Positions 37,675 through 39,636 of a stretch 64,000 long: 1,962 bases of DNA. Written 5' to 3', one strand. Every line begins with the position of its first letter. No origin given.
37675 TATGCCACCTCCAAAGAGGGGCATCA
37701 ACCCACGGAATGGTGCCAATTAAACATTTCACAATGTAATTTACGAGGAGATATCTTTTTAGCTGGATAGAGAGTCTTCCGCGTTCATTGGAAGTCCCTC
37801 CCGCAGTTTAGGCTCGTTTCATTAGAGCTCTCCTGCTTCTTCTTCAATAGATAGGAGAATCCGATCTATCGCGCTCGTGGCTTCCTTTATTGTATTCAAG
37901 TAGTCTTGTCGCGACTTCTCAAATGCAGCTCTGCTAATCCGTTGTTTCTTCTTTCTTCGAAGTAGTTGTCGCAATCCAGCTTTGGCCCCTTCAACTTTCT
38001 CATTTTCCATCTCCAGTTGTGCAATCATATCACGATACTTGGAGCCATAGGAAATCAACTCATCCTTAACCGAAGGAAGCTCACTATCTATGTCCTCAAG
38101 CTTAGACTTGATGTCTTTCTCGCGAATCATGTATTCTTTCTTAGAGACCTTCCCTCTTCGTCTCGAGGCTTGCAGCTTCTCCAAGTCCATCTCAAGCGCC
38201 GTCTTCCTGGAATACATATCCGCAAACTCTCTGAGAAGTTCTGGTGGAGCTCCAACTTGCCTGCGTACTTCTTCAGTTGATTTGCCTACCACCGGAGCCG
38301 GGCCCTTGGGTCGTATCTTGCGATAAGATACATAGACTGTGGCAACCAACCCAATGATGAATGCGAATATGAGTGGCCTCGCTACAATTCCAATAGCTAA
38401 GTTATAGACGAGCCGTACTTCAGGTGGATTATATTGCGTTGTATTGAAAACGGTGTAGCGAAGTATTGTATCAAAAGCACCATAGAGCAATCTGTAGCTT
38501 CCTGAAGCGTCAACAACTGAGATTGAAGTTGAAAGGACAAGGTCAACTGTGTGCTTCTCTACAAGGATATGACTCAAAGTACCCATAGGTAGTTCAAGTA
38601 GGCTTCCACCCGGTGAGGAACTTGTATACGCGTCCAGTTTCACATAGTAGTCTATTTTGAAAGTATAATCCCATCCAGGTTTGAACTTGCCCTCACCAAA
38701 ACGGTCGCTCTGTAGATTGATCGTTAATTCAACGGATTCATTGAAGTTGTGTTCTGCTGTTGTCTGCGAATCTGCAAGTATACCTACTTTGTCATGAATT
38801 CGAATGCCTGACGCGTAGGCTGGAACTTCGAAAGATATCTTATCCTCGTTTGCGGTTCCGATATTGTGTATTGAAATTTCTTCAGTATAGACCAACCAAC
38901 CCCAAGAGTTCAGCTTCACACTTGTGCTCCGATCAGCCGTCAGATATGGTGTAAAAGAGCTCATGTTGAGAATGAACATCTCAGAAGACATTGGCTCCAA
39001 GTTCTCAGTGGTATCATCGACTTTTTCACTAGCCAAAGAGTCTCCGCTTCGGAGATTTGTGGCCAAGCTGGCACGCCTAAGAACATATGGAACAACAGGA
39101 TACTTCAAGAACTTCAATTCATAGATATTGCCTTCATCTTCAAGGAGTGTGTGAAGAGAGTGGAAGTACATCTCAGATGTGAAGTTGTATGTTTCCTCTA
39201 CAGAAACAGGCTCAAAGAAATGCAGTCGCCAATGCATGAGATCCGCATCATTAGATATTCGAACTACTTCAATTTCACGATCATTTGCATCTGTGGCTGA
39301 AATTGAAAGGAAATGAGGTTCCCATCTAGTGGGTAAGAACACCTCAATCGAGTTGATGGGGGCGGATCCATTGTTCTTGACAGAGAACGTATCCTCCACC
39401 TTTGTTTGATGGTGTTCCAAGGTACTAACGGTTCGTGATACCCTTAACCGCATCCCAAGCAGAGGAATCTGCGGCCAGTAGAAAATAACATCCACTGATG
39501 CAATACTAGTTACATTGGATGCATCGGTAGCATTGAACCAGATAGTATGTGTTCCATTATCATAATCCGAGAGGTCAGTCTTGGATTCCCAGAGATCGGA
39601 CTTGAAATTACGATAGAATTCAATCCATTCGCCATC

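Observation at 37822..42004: Ribophorin-I-like protein with eukaryote-like cytosolic helical tail, fused to DOMON-like and FKBP-like domains, divergent to an ALG7/AglH GlcNAc-1-P transferase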

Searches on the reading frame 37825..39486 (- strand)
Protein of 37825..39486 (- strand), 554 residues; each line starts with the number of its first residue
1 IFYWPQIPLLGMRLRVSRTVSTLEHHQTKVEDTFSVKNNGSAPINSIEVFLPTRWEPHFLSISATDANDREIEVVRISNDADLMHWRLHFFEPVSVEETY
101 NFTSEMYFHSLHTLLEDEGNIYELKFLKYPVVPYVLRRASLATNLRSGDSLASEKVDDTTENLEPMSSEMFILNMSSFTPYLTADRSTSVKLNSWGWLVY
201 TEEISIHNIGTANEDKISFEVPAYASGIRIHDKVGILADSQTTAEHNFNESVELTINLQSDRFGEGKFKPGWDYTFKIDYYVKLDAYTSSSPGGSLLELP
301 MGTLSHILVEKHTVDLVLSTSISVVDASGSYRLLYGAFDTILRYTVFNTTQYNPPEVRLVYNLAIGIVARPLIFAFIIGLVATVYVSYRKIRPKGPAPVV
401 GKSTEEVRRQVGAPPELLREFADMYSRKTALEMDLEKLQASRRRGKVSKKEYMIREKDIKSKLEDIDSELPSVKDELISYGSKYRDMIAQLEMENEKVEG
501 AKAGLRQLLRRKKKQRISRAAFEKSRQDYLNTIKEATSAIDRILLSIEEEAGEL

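Call 25: search_solved_structures(query=A1, max_evalue=1, show_alignments=4)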
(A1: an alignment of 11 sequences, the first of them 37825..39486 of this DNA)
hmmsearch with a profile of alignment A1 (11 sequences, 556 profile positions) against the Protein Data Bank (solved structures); distinct sequences matched with E-value up to 1: 1.
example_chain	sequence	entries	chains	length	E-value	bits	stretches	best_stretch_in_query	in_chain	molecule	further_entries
8whn_A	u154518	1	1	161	3.5e-10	42.2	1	403-546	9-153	Ribophorin 1 superfamily protein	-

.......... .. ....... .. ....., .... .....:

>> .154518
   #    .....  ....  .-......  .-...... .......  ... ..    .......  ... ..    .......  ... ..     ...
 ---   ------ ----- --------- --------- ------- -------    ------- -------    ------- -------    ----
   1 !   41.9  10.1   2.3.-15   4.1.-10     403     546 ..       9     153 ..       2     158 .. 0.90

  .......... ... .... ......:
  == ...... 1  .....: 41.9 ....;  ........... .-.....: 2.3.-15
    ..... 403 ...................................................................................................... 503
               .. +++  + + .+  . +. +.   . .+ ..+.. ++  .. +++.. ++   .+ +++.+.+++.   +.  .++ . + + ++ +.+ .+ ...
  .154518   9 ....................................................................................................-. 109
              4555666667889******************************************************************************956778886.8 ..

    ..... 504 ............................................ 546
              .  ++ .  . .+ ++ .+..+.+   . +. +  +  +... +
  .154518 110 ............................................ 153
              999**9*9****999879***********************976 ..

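Call 34: predict_structure(alignment_id=A1)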
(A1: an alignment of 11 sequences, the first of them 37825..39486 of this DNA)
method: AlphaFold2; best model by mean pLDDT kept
length: 554 residues; sequences in the alignment: 11
mean_pLDDT: 82.5   pTM: 0.47
mean pLDDT of the five models: 82.5, 81.0, 80.3, 77.8, 74.9
residues with pLDDT >= 90: 169; 70-90: 314; 50-70: 35; < 50: 36
segments of 3 or more residues with pLDDT < 50: 1-8, 367-371, 391-410
pLDDT, mean of each block of 10 residues (from residue 1): 45 89 86 90 86 89 93 89 90 88 92 75 90 90 86 77 88 80 91 85 90 86 92 88 80 90 87 92 90 88 86 89 83 76 86 86 60 63 66 36 30 78 89 88 85 91 90 87 84 90 87 78 88 87 82 56
secondary structure, 60 per line:
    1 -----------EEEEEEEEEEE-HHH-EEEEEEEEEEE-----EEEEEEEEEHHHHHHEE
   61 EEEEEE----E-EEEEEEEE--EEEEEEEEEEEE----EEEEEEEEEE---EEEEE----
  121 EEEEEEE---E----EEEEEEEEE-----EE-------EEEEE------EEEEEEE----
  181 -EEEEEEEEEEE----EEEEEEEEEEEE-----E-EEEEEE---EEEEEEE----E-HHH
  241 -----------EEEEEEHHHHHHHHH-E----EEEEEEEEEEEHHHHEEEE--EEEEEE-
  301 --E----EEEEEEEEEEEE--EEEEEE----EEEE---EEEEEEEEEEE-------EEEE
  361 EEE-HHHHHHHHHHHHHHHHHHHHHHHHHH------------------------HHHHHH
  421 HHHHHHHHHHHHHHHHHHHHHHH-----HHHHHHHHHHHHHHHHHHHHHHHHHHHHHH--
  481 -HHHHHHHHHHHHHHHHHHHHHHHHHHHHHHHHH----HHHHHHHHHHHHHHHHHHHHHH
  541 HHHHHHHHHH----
elements in order: E12-22 E28-38 E44-52 H53-58 E59-66 E73-80 E83-94 E99-108 E112-116 E121-127 E136-144 E159-163 E170-176 E182-192 E197-208 E216-221 E225-231 E252-257 H258-266 E273-283 H284-287 E288-291 E294-299 E308-319 E322-327 E332-335 E339-349 E357-363 H365-390 H415-443 H449-478 H482-514 H519-550

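Call 37: fold_search(model_id=the predicted structure, library=pdb)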
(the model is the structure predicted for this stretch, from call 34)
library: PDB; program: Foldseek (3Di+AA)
matches with E <= 10: 1198; with E <= 0.001: 223
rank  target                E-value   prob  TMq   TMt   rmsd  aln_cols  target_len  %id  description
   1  8b6l_O                7.0e-29  1.00  0.49  0.47  32.2       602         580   13  Subtomogram average of the human Sec61-TRAP-OSTA-translocon (released 2022-12-07)
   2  6s7o_E                3.2e-23  1.00  0.49  0.48  29.6       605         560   13  Cryo-EM structure of human oligosaccharyltransferase complex OST-A (released 2019-12-18)
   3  8pn9_E                5.7e-22  1.00  0.50  0.49  30.2       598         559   13  Structure of human oligosaccharyltransferase OST-A complex bound to NGI-1 (released 2024-05-08)
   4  6s7t_E                1.4e-20  1.00  0.49  0.60   6.9       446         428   13  Cryo-EM structure of human oligosaccharyltransferase complex OST-B (released 2019-12-18)
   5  8agb_E                3.1e-20  1.00  0.50  0.61   6.8       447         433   13  Structure of yeast oligosaccharylransferase complex with lipid-linked oligosaccharide bound (released 2022-12-07)
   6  7oci_A                1.1e-19  1.00  0.50  0.62   6.3       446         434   13  Cryo-EM structure of yeast Ost6p containing oligosaccharyltransferase complex (released 2022-02-16)
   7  6ezn_A                1.6e-19  1.00  0.49  0.60   6.9       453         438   13  Cryo-EM structure of the yeast oligosaccharyltransferase (OST) complex (released 2018-01-17)
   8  6c26_1                3.1e-17  1.00  0.47  0.58   7.4       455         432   13  The Cryo-EM structure of a eukaryotic oligosaccharyl transferase complex (released 2018-01-31)
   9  8t2v_A                2.8e-08  1.00  0.18  0.12  20.1       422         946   10  Cryo-EM Structures of Full-length Integrin alphaIIbbeta3 in Native Lipids (released 2023-07-26)
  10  9e8a_A                5.8e-08  1.00  0.19  0.12  18.2       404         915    9  Integrin aIIbb3 bent conformation from human platelet membrane crude preparation (released 2025-10-15)
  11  3fcs_A                1.0e-07  1.00  0.18  0.12  18.4       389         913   10  Structure of complete ectodomain of integrin aIIBb3 (released 2009-01-20)
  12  4mmz_A                9.3e-07  1.00  0.17  0.11  18.2       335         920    7  Integrin AlphaVBeta3 ectodomain bound to an antagonistic tenth domain of Fibronectin (released 2014-03-26)
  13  3fcs_C                1.5e-06  1.00  0.18  0.12  16.4       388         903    8  Structure of complete ectodomain of integrin aIIBb3 (released 2009-01-20)
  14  4mmx_A                2.0e-06  1.00  0.18  0.12  18.5       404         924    7  Integrin AlphaVBeta3 ectodomain bound to the tenth domain of Fibronectin (released 2014-03-26)
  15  8gcd_A                4.4e-06  0.98  0.15  0.09  26.8       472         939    8  Full length Integrin AlphaIIbBeta3 in inactive state (released 2024-03-06)
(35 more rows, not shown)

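Call 42: search_protein_representatives(alignment_id=A1)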
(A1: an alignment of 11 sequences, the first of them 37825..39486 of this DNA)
Query: 11 sequences, 556 profile positions. Proteins with E-value up to 0.001 (for the whole library): 389; up to 1e-10: 274; up to 1e-30: 60. The best 150 are listed.
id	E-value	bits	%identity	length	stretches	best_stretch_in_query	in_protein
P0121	6.2e-277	936.0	-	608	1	1-556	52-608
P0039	6.3e-260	879.9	-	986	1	2-556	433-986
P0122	3.8e-212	722.1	-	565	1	6-556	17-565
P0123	8.2e-209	711.1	-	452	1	104-556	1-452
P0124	8.8e-163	559.2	-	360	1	198-556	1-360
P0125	4.3e-117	408.3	-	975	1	11-553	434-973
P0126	3.3e-101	355.9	-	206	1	349-556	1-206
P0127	4.4e-87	309.3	-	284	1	17-299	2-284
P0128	1.1e-67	245.2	-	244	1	432-556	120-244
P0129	8.2e-65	235.8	-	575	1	13-551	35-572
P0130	2.2e-60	221.2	-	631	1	2-211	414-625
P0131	1.9e-58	214.7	-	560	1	17-552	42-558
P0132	2.4e-58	214.4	-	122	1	435-556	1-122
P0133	3.6e-55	204.0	-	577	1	16-552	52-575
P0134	2.0e-50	188.3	-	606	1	14-550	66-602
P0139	5.6e-48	180.2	-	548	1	6-552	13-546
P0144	2.4e-42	161.6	-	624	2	276-550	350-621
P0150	1.4e-37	145.9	-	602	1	13-547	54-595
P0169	1.2e-32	129.6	-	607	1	14-546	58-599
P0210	2.5e-27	112.0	-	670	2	246-550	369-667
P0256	2.3e-22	95.6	-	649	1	15-547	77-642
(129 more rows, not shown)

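Call 43: list_cluster_members(proteins=[P0125, P0129, P0131, P0134, P0139, P0150, P0169, P0210, P0121, P0144])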
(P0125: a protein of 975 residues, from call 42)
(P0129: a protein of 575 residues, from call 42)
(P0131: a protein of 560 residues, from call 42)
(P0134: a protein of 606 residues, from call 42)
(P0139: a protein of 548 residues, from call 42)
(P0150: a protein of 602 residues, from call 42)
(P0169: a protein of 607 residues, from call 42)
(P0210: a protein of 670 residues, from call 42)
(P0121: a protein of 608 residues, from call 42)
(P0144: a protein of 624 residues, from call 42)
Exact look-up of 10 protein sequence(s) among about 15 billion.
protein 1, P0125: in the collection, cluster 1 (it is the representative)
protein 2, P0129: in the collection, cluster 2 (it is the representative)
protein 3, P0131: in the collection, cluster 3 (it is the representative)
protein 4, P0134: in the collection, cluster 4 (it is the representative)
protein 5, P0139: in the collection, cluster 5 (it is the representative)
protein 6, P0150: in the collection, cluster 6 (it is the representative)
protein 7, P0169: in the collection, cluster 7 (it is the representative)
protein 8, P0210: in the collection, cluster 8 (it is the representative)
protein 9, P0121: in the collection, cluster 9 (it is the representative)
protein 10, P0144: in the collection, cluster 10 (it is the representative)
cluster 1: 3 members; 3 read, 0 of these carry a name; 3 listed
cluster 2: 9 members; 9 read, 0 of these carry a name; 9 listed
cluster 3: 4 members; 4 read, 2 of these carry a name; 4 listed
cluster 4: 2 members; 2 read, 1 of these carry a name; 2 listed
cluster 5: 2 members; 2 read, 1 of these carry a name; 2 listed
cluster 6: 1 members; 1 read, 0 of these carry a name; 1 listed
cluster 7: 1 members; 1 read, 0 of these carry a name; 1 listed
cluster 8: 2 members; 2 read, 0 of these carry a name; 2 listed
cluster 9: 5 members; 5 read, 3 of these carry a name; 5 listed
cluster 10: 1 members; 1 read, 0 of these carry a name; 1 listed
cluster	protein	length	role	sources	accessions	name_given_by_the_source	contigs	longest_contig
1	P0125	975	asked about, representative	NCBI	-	-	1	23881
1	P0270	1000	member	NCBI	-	-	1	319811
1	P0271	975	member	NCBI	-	-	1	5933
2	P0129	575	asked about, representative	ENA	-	-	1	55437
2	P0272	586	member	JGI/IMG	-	-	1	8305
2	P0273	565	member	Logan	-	-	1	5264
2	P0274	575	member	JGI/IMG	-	-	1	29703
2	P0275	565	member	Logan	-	-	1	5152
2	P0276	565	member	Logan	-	-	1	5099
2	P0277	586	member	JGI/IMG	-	-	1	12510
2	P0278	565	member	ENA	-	-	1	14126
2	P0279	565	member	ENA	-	-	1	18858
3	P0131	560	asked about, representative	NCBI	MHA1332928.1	MAG: hypothetical protein ACTSPL_02475 [Candidatus Odinarchaeia archaeon]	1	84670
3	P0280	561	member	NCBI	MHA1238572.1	MAG: hypothetical protein ACTSSJ_04940 [Candidatus Odinarchaeia archaeon]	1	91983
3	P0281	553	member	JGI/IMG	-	-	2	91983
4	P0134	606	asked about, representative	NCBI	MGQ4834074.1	MAG: hypothetical protein ACP6IS_09290 [Candidatus Asgardarchaeia archaeon]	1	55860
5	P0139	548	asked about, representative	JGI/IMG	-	-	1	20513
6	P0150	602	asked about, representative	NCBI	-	-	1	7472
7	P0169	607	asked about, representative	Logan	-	-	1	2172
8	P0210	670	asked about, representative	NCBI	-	-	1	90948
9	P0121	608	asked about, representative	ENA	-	-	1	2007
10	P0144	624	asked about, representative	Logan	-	-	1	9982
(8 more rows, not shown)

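Call 44: search_solved_structures(query=P0169, max_evalue=0.001)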
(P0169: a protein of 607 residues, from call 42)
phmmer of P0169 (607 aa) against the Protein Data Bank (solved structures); distinct sequences matched with E-value up to 0.001: 1.
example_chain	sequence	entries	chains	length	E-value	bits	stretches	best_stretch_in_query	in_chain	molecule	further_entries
8whn_A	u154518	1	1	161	4.6e-40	141.1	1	449-607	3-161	Ribophorin 1 superfamily protein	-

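Call 45: search_solved_structures(query=P0129, max_evalue=0.001)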
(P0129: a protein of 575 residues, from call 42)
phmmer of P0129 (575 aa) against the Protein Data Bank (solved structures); distinct sequences matched with E-value up to 0.001: 1.
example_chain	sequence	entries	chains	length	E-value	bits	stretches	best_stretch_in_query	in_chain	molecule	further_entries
8whn_A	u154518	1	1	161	4.2e-15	58.6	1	436-571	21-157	Ribophorin 1 superfamily protein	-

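Call 50: search_protein_families(library=pfam, proteins=[P0125, P0129, P0131, P0134, P0169, P0210, P0144, P0256], max_evalue=0.01)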
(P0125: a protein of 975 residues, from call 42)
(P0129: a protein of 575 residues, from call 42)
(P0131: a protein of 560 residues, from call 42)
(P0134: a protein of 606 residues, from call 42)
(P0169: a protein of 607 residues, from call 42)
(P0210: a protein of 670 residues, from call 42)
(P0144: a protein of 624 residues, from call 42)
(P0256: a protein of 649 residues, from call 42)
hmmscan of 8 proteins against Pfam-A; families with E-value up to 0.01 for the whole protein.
P0125 (975 aa): 2 families
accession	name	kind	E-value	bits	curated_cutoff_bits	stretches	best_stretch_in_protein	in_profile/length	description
PF00254.34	FKBP_C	-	2.2e-13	50.8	21.1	1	128-208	8-77/94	FKBP-type peptidyl-prolyl cis-trans isomerase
PF17957.7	Big_7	-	0.00091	20.3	24.1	1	335-404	1-68/70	Bacterial Ig domain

P0129 (575 aa): 3 families
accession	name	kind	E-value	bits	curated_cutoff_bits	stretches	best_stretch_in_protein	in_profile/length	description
PF04597.19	Ribophorin_I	-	6.3e-17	62.2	25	1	37-235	5-228/437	Ribophorin I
PF05055.17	DUF677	-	0.00032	20.2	29.1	1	400-534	182-303/336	Protein of unknown function (DUF677)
PF04012.17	PspA_IM30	-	0.00035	20.7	33.9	1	462-550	83-169/220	PspA/IM30 family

P0131 (560 aa): 2 families
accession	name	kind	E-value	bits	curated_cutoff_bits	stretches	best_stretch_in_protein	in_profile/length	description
PF04597.19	Ribophorin_I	-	4.8e-14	52.7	25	2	239-403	257-436/437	Ribophorin I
PF07926.17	TPR_MLP1_2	-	0.002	18.6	36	1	427-517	8-98/129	TPR/MLP1/MLP2-like protein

P0134 (606 aa): 1 family
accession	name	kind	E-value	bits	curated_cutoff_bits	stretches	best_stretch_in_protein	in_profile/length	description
PF04597.19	Ribophorin_I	-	1.6e-13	51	25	1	84-388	21-368/437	Ribophorin I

P0169 (607 aa): 0 families

P0210 (670 aa): 1 family
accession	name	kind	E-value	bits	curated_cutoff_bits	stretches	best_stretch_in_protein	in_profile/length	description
PF04597.19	Ribophorin_I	-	1.8e-13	50.8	25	1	55-286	3-228/437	Ribophorin I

P0144 (624 aa): 0 families

P0256 (649 aa): 2 families
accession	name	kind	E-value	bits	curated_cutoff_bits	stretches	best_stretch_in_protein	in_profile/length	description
PF14662.11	KASH_CCD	-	0.0016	18.9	43.3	1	546-628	50-130/191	Coiled-coil region of CCDC155 or KASH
PF17507.7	DUF5439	-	0.0031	18.3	27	0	124-164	16-58/75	Family of unknown function (DUF5439)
